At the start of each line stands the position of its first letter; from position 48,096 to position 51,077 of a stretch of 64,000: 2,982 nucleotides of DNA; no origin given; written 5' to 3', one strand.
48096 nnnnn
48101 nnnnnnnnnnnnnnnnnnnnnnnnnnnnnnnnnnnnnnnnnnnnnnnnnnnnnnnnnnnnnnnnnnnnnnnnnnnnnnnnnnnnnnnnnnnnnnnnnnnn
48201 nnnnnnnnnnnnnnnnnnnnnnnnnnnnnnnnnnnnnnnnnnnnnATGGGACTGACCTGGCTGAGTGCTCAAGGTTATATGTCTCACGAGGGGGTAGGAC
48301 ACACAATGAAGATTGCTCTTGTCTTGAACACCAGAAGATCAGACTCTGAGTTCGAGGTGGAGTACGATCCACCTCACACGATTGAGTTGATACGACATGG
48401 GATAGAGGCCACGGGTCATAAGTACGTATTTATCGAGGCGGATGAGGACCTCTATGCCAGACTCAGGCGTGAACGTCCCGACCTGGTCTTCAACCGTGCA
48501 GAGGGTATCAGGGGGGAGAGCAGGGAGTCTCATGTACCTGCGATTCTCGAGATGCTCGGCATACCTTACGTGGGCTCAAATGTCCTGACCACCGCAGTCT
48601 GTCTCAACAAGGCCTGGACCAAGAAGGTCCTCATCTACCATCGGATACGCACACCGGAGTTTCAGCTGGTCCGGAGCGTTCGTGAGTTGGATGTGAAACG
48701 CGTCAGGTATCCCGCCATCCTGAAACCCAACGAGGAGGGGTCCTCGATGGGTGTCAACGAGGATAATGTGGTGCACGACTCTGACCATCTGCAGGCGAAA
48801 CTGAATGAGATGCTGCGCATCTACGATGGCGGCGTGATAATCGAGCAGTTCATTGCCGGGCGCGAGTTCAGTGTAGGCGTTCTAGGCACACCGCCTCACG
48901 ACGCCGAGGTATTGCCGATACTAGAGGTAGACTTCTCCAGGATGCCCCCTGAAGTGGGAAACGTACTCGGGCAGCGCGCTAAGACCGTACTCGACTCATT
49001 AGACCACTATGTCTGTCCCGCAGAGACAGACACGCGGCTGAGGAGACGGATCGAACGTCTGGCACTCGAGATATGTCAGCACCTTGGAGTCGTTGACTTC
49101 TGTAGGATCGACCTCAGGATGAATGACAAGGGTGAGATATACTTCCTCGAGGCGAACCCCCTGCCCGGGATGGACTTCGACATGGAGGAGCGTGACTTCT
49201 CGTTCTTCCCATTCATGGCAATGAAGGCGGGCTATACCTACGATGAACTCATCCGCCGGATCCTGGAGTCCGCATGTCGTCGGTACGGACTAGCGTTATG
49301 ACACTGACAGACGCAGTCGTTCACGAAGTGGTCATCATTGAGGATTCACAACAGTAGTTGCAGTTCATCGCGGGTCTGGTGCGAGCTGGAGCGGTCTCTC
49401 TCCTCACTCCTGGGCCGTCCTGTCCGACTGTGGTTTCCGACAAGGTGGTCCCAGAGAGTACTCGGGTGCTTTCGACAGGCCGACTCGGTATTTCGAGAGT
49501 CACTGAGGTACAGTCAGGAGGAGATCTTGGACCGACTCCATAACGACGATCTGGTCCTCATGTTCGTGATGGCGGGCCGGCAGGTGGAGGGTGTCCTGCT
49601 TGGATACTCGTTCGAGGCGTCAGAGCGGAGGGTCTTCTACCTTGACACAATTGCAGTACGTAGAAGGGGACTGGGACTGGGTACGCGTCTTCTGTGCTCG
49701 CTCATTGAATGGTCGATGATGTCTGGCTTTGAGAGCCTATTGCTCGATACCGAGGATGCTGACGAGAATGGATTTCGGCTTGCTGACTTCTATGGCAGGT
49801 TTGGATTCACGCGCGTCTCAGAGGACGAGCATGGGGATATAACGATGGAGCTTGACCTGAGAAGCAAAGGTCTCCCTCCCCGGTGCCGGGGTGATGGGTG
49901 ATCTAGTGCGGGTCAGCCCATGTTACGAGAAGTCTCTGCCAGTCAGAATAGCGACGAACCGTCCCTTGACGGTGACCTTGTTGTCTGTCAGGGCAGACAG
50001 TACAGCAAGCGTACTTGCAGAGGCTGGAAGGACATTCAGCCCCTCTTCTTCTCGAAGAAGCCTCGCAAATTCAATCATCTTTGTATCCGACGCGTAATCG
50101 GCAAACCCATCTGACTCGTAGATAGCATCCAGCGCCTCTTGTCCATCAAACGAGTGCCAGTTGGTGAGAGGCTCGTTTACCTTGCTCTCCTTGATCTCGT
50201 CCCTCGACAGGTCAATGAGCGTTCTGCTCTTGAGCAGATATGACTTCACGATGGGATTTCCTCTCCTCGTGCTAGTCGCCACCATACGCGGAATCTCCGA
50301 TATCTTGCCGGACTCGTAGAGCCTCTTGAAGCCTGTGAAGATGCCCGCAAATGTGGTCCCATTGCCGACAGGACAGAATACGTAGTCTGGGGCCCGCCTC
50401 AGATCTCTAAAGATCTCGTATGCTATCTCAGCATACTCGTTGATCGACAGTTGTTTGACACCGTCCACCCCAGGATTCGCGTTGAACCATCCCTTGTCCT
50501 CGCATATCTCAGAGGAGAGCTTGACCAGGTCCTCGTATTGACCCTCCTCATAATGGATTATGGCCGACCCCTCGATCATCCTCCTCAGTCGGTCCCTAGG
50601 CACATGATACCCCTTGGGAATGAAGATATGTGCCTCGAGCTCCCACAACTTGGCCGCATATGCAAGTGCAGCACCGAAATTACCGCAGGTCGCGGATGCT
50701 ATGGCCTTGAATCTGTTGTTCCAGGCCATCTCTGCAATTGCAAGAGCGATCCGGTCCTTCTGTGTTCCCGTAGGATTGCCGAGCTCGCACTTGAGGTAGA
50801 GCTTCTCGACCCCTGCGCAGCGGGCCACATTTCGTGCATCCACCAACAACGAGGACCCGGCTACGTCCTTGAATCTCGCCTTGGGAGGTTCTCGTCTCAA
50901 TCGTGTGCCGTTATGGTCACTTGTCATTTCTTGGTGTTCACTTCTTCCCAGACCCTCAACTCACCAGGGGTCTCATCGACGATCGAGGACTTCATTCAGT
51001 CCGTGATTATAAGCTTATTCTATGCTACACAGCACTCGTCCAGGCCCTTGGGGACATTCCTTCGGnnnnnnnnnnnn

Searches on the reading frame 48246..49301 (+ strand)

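Call 52: search_protein_families(library=pfam, proteins=[window:48246-49301:+], max_evalue=0.0001)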
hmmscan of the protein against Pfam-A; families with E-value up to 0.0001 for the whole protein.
window:48246-49301:+ (351 aa): 4 families
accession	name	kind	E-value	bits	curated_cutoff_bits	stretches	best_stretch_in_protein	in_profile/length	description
PF07478.18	Dala_Dala_lig_C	-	4e-32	111.8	24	1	138-341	19-204/204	D-ala D-ala ligase C-terminus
PF13535.11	ATP-grasp_4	-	1.3e-09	38.3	27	1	154-307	2-152/160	ATP-grasp domain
PF02655.19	ATP-grasp_3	-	1.5e-08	35.4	23.2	1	121-305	3-155/160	ATP-grasp domain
PF02222.28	ATP-grasp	-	9.2e-05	22.6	27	0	131-204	5-77/179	ATP-grasp domain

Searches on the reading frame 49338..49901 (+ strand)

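Call 52: search_protein_families(library=pfam, proteins=[window:49338-49901:+], max_evalue=0.0001)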
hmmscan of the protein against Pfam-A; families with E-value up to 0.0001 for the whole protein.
window:49338-49901:+ (187 aa): 1 family
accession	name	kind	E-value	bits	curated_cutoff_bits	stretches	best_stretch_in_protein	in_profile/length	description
PF00583.31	Acetyltransf_1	-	2.6e-05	24.9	20.7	1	57-157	18-116/116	Acetyltransferase (GNAT) family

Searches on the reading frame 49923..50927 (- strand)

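Call 52: search_protein_families(library=pfam, proteins=[window:49923-50927:-], max_evalue=0.0001)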
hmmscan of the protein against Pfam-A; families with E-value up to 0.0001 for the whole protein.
window:49923-50927:- (334 aa): 1 family
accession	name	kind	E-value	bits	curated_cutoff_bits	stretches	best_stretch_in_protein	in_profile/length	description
PF00291.31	PALP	-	3.6e-48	164.8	35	1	26-330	8-295/295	Pyridoxal-phosphate dependent enzyme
